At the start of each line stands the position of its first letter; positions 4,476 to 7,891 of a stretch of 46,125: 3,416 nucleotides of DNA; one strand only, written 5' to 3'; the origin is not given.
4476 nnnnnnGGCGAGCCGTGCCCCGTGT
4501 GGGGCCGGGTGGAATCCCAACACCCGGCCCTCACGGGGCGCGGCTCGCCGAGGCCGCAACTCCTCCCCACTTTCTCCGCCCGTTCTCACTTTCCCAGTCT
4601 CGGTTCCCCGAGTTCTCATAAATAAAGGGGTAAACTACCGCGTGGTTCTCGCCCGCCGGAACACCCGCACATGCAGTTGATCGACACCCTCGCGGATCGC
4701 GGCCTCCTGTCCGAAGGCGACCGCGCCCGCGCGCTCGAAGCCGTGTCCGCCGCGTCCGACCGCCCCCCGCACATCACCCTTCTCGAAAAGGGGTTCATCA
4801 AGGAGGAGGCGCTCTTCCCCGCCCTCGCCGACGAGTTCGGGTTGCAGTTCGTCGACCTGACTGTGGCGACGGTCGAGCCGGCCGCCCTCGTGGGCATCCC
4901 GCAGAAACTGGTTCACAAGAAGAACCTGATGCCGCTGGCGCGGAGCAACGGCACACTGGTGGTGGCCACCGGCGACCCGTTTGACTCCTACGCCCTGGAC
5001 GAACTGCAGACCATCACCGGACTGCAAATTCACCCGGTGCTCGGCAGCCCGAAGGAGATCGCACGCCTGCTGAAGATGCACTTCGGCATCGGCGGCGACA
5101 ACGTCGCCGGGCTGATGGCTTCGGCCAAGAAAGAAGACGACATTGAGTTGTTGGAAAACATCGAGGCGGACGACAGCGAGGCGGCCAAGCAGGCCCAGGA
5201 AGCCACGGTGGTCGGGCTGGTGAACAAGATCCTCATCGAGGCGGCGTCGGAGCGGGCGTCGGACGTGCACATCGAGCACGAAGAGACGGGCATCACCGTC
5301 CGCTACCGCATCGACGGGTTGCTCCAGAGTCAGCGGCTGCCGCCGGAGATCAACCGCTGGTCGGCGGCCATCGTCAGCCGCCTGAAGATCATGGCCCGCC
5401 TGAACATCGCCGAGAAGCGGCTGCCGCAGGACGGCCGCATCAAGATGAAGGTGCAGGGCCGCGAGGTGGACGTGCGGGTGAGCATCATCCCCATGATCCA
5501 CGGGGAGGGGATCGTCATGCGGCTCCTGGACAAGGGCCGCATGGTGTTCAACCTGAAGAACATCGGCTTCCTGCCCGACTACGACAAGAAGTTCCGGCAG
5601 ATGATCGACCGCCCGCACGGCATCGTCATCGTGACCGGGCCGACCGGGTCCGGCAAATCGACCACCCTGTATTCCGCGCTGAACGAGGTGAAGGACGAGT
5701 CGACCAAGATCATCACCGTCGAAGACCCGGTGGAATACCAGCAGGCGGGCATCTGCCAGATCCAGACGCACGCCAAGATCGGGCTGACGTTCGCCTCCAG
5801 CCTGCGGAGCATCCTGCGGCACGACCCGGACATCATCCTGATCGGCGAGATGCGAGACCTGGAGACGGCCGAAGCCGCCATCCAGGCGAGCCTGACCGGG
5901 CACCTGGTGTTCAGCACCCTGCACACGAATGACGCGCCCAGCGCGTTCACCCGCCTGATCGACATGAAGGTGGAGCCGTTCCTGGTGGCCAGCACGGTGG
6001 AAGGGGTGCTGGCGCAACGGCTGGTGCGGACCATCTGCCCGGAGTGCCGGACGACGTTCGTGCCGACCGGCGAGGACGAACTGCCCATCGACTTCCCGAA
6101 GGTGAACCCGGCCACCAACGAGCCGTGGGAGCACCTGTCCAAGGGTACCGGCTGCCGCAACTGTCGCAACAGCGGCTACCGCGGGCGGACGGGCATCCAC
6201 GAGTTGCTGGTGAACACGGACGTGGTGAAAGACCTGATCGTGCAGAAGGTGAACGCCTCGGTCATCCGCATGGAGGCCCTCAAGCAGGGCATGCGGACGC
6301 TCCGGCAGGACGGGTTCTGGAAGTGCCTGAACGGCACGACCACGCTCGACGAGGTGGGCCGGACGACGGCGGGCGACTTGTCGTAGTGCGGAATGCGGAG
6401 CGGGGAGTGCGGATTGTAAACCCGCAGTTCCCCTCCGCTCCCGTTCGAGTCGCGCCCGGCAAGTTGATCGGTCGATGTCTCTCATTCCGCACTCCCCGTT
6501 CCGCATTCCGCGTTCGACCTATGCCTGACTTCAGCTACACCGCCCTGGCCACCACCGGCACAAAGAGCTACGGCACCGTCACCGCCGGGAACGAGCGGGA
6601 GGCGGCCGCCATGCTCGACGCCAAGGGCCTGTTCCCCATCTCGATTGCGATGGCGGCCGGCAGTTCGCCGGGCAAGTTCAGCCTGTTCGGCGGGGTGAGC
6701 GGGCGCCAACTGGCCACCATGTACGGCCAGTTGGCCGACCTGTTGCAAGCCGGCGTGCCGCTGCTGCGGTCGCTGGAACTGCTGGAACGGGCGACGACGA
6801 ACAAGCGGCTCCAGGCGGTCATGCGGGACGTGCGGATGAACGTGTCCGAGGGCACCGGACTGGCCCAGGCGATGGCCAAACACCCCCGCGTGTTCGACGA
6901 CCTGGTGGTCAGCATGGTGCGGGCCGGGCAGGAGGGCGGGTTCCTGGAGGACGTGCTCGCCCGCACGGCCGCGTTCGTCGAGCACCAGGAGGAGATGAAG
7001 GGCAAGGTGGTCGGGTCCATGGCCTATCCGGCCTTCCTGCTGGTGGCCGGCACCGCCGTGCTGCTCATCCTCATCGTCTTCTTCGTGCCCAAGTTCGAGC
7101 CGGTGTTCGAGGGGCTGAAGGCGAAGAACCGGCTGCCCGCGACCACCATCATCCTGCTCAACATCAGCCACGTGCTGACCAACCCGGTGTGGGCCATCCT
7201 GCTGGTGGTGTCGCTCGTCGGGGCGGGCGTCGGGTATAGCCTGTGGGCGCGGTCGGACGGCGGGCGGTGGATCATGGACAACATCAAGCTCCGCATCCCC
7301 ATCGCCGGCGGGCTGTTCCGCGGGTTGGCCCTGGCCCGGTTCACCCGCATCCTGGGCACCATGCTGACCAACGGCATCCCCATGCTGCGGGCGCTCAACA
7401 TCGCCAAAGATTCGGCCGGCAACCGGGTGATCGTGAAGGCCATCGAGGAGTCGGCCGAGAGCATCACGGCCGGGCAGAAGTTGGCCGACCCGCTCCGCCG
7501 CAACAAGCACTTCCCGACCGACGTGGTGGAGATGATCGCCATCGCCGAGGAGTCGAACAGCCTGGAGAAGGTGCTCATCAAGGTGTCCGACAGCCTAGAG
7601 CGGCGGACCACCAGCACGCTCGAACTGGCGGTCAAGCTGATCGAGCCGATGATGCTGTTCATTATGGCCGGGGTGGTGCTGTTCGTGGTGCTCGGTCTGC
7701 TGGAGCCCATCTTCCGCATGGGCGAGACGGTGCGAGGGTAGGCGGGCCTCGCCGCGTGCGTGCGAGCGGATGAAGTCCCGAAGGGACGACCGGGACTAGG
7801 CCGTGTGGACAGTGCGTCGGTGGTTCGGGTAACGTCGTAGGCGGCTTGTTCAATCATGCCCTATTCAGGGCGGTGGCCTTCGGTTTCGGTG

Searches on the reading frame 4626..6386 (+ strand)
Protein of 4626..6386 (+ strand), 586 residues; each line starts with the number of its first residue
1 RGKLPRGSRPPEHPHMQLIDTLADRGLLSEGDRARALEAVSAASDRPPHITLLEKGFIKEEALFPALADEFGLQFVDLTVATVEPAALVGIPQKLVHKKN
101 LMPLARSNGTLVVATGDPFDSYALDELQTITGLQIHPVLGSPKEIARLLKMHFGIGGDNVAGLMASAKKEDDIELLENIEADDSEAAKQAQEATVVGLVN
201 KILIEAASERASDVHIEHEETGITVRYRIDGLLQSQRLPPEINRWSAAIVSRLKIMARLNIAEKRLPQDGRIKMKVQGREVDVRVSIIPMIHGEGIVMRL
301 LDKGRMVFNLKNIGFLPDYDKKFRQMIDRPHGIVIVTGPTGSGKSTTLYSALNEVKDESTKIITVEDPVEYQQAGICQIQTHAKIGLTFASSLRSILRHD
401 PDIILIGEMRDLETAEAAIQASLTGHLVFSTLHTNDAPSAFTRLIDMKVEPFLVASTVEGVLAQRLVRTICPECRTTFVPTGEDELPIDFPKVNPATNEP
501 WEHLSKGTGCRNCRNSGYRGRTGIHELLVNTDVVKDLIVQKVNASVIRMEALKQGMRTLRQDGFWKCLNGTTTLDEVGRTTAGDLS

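Call 10: search_protein_families(library=pfam, proteins=[window:4626-6386:+], max_evalue=0.01)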
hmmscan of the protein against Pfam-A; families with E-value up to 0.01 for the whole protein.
window:4626-6386:+ (586 aa): 9 families
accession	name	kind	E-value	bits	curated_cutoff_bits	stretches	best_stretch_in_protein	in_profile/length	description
PF00437.27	T2SSE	-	1.4e-130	435.7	24.9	1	189-578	2-369/370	Type II/IV secretion system protein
PF05157.20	MshEN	-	3.1e-18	66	23.1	1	71-155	1-86/90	MshEN domain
PF13401.12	AAA_22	-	0.00021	22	27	1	330-377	4-51/130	AAA domain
PF13191.12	AAA_16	-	0.0003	21.8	32.6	1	329-445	23-124/167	AAA ATPase domain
PF20720.3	nSTAND3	-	0.00042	20.5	27.2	1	330-373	16-59/155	Novel STAND NTPase 3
PF25199.1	nSTAND_NTPase5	-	0.0012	19.1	34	1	329-372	39-83/145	Novel STAND NTPase 5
PF13173.12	AAA_14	-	0.0021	18.5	27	1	332-420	3-82/129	AAA domain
PF13555.12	AAA_29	-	0.0033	17.6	27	1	329-348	20-39/61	P-loop containing region of AAA domain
PF13604.12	AAA_30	-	0.0058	16.8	27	0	323-362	10-49/191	AAA domain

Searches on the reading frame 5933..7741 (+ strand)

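Call 10: search_protein_families(library=pfam, proteins=[window:5933-7741:+], max_evalue=0.01)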
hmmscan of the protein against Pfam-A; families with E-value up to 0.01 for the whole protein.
window:5933-7741:+ (602 aa): 1 family
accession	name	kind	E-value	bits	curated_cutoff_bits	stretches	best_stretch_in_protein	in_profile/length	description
PF00482.28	T2SSF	-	7.3e-55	184.7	25.2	2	266-386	4-125/125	Type II secretion system (T2SS), protein F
